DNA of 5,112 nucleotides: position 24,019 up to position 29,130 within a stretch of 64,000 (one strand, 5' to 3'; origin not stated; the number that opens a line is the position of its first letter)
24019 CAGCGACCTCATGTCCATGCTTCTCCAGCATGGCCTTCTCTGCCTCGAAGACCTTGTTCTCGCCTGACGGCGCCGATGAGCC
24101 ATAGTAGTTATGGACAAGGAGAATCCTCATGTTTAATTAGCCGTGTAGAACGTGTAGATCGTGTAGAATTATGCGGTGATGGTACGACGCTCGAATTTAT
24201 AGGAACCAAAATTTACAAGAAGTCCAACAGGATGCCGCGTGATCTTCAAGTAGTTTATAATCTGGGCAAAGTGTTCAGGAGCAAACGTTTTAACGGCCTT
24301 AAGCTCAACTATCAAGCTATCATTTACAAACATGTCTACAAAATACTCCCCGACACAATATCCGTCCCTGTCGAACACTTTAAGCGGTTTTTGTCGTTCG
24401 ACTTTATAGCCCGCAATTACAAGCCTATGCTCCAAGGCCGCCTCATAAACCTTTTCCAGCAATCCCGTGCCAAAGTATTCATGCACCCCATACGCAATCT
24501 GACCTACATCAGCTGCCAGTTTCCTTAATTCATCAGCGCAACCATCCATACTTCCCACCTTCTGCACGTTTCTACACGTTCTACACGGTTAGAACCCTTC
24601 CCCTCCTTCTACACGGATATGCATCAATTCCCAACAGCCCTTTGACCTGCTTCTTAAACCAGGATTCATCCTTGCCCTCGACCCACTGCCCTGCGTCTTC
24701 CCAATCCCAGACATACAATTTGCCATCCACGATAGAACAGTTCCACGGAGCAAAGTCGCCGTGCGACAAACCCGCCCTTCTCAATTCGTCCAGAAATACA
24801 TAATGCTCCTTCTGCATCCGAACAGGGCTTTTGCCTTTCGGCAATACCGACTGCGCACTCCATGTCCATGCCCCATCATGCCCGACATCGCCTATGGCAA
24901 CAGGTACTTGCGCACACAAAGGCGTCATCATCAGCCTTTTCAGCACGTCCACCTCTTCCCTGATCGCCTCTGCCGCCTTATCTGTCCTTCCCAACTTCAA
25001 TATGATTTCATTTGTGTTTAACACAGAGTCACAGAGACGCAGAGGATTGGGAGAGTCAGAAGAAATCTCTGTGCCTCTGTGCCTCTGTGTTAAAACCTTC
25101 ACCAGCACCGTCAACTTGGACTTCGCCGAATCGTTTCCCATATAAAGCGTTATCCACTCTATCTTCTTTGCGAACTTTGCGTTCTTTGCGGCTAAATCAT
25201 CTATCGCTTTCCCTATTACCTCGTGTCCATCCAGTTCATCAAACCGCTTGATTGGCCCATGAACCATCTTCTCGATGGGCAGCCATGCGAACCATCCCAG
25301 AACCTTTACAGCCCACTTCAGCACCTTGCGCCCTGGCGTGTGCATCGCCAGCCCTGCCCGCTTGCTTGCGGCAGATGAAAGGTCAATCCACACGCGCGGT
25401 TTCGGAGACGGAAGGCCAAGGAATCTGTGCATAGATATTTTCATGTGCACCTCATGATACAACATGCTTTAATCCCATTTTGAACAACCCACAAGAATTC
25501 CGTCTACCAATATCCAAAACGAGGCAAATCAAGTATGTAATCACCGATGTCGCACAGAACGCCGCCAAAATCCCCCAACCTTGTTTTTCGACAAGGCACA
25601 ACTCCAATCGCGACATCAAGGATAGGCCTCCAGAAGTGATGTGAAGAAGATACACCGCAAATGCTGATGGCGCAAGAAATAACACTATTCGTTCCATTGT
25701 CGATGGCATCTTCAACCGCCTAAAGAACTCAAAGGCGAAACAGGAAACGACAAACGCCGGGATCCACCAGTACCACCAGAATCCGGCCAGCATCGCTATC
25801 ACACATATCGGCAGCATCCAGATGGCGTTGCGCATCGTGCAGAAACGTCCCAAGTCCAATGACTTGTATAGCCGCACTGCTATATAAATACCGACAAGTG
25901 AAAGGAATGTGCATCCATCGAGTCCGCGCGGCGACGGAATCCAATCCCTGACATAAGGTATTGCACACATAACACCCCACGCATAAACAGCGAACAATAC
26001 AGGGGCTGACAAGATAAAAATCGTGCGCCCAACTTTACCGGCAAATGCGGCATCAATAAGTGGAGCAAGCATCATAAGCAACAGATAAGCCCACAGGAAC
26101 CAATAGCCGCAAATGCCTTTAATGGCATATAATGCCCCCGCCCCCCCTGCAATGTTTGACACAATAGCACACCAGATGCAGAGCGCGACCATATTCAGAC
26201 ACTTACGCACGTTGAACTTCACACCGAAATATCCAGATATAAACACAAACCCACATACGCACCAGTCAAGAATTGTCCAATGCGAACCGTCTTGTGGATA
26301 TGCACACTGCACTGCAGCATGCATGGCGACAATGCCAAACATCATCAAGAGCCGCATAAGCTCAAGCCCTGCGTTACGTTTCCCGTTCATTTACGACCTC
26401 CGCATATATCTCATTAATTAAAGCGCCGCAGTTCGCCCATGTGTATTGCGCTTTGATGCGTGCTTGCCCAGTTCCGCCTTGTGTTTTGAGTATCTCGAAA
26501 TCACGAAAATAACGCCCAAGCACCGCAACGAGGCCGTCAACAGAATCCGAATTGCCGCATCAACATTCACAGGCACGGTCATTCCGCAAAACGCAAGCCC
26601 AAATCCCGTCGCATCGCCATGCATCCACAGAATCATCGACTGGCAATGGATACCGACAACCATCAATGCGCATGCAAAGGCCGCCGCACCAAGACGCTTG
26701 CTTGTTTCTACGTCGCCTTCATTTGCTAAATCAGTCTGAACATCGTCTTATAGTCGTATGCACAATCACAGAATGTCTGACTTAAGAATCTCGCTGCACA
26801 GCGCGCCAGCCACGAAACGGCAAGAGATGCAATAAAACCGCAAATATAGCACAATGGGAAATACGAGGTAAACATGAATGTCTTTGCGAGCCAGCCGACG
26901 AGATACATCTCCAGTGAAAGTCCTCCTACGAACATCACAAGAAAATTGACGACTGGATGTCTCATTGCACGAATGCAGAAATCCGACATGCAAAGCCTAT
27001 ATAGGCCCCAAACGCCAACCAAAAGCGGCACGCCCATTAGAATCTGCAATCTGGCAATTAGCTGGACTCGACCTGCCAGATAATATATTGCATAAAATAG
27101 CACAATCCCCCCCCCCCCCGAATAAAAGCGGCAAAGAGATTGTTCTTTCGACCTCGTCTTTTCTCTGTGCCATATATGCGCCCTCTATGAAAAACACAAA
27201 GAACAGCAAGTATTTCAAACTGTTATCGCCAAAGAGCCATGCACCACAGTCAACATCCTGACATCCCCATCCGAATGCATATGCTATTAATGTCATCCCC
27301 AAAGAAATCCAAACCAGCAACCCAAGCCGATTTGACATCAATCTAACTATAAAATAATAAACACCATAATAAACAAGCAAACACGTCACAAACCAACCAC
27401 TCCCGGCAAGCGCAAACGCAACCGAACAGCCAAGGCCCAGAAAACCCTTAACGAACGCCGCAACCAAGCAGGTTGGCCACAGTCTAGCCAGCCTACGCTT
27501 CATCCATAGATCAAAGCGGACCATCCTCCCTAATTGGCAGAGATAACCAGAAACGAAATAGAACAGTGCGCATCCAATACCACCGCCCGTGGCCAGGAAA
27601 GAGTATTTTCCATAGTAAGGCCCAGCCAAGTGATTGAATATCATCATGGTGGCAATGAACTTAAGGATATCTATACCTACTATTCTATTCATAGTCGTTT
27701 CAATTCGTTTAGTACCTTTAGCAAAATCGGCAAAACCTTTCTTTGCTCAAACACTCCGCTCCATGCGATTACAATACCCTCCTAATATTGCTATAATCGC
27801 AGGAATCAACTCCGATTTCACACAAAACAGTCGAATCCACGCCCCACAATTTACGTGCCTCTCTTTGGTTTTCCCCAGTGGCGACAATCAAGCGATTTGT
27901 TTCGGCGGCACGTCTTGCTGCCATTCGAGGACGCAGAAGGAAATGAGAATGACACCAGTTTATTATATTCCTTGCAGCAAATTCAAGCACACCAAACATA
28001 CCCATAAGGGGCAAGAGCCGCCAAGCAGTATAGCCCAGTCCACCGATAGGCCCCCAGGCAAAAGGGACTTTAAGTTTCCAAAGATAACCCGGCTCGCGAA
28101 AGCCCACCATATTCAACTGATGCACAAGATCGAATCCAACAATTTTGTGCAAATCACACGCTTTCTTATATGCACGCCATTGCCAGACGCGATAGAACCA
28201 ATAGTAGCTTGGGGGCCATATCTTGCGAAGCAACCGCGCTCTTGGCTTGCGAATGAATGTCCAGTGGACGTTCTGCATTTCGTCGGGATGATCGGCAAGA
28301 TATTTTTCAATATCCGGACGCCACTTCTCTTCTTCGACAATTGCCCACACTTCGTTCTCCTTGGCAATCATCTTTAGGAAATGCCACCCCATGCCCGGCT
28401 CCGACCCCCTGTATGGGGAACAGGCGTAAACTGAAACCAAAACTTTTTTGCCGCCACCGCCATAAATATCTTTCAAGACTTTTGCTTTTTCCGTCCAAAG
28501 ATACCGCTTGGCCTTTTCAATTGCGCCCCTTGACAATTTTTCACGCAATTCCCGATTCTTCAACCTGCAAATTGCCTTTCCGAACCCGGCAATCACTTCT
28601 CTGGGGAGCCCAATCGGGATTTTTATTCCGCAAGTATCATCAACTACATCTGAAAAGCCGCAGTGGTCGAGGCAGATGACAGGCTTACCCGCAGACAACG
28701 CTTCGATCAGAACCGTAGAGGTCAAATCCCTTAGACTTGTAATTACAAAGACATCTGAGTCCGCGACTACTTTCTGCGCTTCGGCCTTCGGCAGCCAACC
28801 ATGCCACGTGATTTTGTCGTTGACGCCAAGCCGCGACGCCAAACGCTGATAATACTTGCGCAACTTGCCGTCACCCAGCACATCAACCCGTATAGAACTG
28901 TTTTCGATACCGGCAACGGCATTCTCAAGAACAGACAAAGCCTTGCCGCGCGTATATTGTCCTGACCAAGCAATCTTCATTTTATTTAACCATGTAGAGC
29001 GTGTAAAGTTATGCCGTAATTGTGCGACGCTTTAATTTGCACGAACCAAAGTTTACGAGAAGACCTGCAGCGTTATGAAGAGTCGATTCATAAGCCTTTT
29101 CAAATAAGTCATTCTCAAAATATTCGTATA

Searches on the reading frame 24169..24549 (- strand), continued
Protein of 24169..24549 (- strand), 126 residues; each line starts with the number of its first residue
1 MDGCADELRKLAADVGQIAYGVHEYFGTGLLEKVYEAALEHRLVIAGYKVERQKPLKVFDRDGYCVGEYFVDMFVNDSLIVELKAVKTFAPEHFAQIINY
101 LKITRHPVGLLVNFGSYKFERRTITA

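Call 52: find_related_loci(query=A1, collection=metagenome_contigs, flank=2500)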
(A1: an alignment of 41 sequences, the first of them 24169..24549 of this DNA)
Query A1 (126 aa) in metagenome_contigs; peptide patterns used: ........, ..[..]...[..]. (x = any residue, [..] = any of these).
600 stretches matched a pattern (row limit reached: there are more); 480 encode a relative of the query (tblastn E <= 1e-3); the best 80 are kept; 80 distinct loci.
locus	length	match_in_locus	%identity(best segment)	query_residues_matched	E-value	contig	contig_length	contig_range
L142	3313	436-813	83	1-126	1e-71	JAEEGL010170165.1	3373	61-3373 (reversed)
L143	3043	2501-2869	89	4-126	7e-72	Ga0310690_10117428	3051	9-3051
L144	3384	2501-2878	78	1-126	9e-66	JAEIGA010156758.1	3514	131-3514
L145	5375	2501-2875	79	1-125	4e-65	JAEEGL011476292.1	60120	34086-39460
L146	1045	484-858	78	1-125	2e-69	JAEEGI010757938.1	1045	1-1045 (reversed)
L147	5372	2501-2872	79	1-124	1e-64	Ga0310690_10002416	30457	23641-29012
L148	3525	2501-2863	80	6-126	3e-64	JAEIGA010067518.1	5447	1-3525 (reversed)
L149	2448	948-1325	75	1-126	9e-65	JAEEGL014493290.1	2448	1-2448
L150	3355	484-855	78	1-124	4e-64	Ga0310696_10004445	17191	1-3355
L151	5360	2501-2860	77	7-126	1e-63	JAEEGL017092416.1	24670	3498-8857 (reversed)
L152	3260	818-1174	77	6-124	1e-63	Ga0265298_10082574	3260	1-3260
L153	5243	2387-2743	76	6-124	2e-62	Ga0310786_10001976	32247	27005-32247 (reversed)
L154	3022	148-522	74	2-126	2e-62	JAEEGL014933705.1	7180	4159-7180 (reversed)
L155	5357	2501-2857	78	6-124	3e-61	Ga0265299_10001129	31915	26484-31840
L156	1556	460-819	75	6-125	6e-62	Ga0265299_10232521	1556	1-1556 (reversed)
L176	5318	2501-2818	46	18-124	1e-23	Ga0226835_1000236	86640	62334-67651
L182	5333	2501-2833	40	6-116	2e-22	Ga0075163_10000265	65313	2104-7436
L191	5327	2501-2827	40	6-114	2e-20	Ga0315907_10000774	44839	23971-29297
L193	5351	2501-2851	35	8-124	3e-20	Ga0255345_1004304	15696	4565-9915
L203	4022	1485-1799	42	10-114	3e-19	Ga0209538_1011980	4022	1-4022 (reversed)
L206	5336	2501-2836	40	3-114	3e-19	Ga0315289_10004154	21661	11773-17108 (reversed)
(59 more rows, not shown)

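Call 60: search_protein_families(library=padloc, proteins=[window:24169-24549:-], max_evalue=0.1)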
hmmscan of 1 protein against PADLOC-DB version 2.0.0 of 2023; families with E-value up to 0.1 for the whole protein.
window:24169-24549:- (126 aa): 5 families
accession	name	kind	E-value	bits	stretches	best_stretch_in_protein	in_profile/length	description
PDLC04813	PDC-S02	-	0.0013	16.6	1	50-104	50-102/175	-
PDLC04598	PDC-M36A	-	0.026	11.9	1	60-106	216-261/330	-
PDLC04831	PDC-S02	-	0.027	11.9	1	50-103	219-270/346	-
PDLC04597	PDC-M36A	-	0.028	11.2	1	72-112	354-394/457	-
PDLC04810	PDC-S02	-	0.038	11.2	1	50-106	232-286/355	-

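Call 61: search_protein_families(library=phrogs, proteins=[window:24169-24549:-], max_evalue=0.01)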
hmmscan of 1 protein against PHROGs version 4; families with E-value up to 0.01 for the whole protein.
window:24169-24549:- (126 aa): 0 families

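Call 69: search_protein_families(library=pfam, proteins=[L191:919-2370:+, L191:2924-4396:+, L203:15-1394:+, L203:1845-3299:+, L182:2927-5197:+, L193:1502-2443:+, L193:2923-4521:+, L176:497-2212:+, L176:2874-4055:+, L206:2854-4167:+], max_evalue=0.00001)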
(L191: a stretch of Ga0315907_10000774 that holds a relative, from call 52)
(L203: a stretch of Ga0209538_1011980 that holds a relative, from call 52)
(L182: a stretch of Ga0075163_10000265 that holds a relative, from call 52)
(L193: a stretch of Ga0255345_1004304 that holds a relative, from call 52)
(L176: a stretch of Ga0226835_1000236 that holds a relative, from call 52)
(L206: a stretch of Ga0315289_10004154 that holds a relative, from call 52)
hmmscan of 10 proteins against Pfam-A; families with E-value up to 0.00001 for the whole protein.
L191:919-2370:+ (484 aa): 2 families
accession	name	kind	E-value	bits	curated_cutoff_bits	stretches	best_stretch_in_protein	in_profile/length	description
PF00152.25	tRNA-synt_2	-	3.4e-66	223.8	25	1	114-478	3-307/308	tRNA synthetases class II (D, K and N)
PF01336.31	tRNA_anti-codon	-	4.4e-10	39.8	27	1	21-96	1-75/75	OB-fold nucleic acid binding domain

L191:2924-4396:+ (491 aa): 3 families
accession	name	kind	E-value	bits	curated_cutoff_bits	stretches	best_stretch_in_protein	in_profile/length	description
PF04963.19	Sigma54_CBD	-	2.3e-55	187.7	22.9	1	118-309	8-185/185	Sigma-54 factor, core binding domain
PF04552.19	Sigma54_DBD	-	8.5e-51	172.3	22.8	1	331-489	2-159/160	Sigma-54, DNA binding domain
PF00309.25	Sigma54_AID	-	1.3e-11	44.6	23.8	1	9-51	4-46/46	Sigma-54 factor, Activator interacting domain (AID)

L203:15-1394:+ (460 aa): 3 families
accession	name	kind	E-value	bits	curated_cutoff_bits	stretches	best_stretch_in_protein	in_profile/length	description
PF02562.22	PhoH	-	2.3e-51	174.7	27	1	249-445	2-187/205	PhoH-like protein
PF13638.12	PIN_4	-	3.4e-35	121.6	21.9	1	27-166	1-131/132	PIN domain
PF13604.12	AAA_30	-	1.6e-07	31.7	27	1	253-416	3-130/191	AAA domain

L203:1845-3299:+ (485 aa): 2 families
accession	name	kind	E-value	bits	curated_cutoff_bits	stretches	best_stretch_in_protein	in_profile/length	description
PF00919.26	UPF0004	-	1.8e-24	86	27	1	43-137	2-98/98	Uncharacterized protein family UPF0004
PF04055.27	Radical_SAM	-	3.2e-18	66.9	29.5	1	185-354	2-166/166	Radical SAM superfamily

L182:2927-5197:+ (757 aa): 4 families
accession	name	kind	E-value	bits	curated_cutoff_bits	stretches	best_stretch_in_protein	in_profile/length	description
PF05970.20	PIF1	-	5e-29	101.9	25.9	1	15-230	15-221/223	PIF1-like helicase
PF14493.12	HTH_40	-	8.3e-21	74.5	27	1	654-741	1-89/89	Helix-turn-helix domain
PF13245.12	AAA_19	-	1e-13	52.1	25.1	1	21-170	10-133/134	AAA domain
PF13604.12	AAA_30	-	3.3e-13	50.2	27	1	14-227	10-174/191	AAA domain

L193:1502-2443:+ (314 aa): 8 families
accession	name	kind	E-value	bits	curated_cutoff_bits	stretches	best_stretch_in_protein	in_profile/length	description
PF01370.27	Epimerase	-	7.5e-62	209.3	20.9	1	5-242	2-240/240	NAD dependent epimerase/dehydratase family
PF16363.11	GDP_Man_Dehyd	-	5.2e-59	200.8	27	1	5-305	1-332/332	GDP-mannose 4,6 dehydratase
PF01073.25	3Beta_HSD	-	1e-28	100.6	22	1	5-231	1-231/280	3-beta hydroxysteroid dehydrogenase/isomerase family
PF02719.21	Polysacc_synt_2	-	1e-20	74.5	20.2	1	5-285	2-268/293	Polysaccharide biosynthesis protein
PF13460.12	NAD_binding_10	-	2.5e-13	50.7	27.2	1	8-156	1-131/184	NAD(P)H-binding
PF07993.18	NAD_binding_4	-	5.7e-10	39.2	20.1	1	6-209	1-242/258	Male sterility protein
PF05368.20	NmrA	-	7.1e-08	32.8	27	1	5-123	6-109/298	NmrA-like family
PF04321.23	RmlD_sub_bind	-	1.9e-07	30.9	27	1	2-158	1-138/287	RmlD substrate binding domain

L193:2923-4521:+ (533 aa): 1 family
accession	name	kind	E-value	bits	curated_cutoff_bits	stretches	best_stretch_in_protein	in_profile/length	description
PF02397.22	Bac_transf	-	3.3e-21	76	27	1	374-525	37-177/179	Bacterial sugar transferase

L176:497-2212:+ (572 aa): 2 families
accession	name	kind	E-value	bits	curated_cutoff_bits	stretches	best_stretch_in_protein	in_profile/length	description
PF00291.31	PALP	-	6.5e-83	278.9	35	1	127-421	3-295/295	Pyridoxal-phosphate dependent enzyme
PF00571.33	CBS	-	7.5e-20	71.5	24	2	518-571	1-56/57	CBS domain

L176:2874-4055:+ (394 aa): 2 families
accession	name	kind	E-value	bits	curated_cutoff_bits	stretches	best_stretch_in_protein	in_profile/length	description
PF01053.26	Cys_Met_Meta_PP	-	2.8e-157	523.6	27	1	19-391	1-380/381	Cys/Met metabolism PLP-dependent enzyme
PF00155.27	Aminotran_1_2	-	1.5e-08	34.7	19.7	1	61-211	37-220/361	Aminotransferase class I and II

L206:2854-4167:+ (438 aa): 6 families
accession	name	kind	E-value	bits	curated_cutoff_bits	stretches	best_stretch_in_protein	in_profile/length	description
PF17785.7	PUA_3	-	1.2e-14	54.3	22.6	1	44-100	4-61/64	PUA-like domain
PF10672.15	Methyltrans_SAM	-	7.2e-14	52.2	27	1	219-390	83-250/286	S-adenosylmethionine-dependent methyltransferase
PF03602.21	Cons_hypoth95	-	1.6e-09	38.1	24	1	260-402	39-175/182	Conserved hypothetical protein 95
PF05175.20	MTS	-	1.2e-07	31.9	23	1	256-378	26-140/170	Methyltransferase small domain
PF13649.12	Methyltransf_25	-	1.4e-06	29.3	27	1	267-340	2-73/97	Methyltransferase domain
PF13847.12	Methyltransf_31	-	6.6e-06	26.3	27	1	263-384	4-114/145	Methyltransferase domain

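Call 73: search_protein_representatives(protein=window:24169-24549:-)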
Query: 126 residues. Proteins with E-value up to 0.001 (for the whole library): 9680; up to 1e-10: 1738; up to 1e-30: 9. The best 150 are listed.
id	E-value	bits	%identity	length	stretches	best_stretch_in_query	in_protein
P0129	1.4e-54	199.8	78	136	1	8-124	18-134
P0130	6.2e-44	165.4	63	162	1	5-124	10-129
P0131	8.0e-43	161.8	65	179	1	9-124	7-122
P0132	8.5e-43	161.8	60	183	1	1-124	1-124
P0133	3.3e-40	153.4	58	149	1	6-125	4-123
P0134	1.0e-37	145.4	61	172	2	11-77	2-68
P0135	3.8e-33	130.6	56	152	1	7-123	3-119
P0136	5.0e-32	127.0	38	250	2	8-123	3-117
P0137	4.3e-31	124.0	54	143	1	10-123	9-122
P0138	1.1e-29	119.4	51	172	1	7-123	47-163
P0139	3.4e-29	117.8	52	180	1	7-122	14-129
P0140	6.3e-29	117.0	53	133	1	13-124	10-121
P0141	7.1e-29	116.8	78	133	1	57-125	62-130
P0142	4.3e-28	114.3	69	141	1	6-86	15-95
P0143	1.1e-27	112.9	51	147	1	15-122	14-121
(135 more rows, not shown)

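Call 84: find_related_loci(query=A1, collection=viral_contigs, flank=1500)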
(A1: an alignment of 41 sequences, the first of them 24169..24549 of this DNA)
Query A1 (126 aa) in viral_contigs; peptide patterns used: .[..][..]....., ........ (x = any residue, [..] = any of these).
30 stretches matched a pattern, but none encodes a relative of the query by tblastn (E <= 1e-3).

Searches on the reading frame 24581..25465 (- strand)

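Call 10: search_protein_families(library=pfam, proteins=[window:24581-25465:-], max_evalue=0.01)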
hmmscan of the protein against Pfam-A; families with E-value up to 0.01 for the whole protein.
window:24581-25465:- (294 aa): 1 family
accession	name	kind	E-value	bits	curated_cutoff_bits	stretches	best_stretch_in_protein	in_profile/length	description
PF01636.29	APH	-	1.5e-05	25.3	23.2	0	205-259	137-198/239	Phosphotransferase enzyme family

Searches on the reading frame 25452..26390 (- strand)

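Call 10: search_protein_families(library=pfam, proteins=[window:25452-26390:-], max_evalue=0.01)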
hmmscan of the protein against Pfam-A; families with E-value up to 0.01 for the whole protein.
window:25452-26390:- (312 aa): 1 family
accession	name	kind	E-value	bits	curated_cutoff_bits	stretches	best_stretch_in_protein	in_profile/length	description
PF01757.29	Acyl_transf_3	-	7.1e-14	52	31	1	6-292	1-324/326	Acyltransferase domain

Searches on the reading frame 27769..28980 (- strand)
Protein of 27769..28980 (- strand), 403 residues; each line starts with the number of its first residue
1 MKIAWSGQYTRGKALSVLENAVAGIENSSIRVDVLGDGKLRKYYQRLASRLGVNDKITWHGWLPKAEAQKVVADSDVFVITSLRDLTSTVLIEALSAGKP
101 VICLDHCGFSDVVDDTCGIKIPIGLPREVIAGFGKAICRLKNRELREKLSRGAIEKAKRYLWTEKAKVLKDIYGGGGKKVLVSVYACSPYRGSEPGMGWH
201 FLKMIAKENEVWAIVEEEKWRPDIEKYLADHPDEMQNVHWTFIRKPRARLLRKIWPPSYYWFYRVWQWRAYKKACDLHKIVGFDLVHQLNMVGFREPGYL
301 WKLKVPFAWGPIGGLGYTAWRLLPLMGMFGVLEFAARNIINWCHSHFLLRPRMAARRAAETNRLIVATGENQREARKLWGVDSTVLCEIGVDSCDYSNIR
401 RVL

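Call 10: search_protein_families(library=pfam, proteins=[window:27769-28980:-], max_evalue=0.01)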
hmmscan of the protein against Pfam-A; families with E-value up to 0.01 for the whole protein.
window:27769-28980:- (403 aa): 2 families
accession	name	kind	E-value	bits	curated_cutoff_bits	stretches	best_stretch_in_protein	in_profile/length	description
PF00534.26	Glycos_transf_1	-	1.4e-19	70.7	26.4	1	6-153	21-169/172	Glycosyl transferases group 1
PF13692.12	Glyco_trans_1_4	-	9.3e-19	68.5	27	1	3-129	4-132/142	Glycosyl transferases group 1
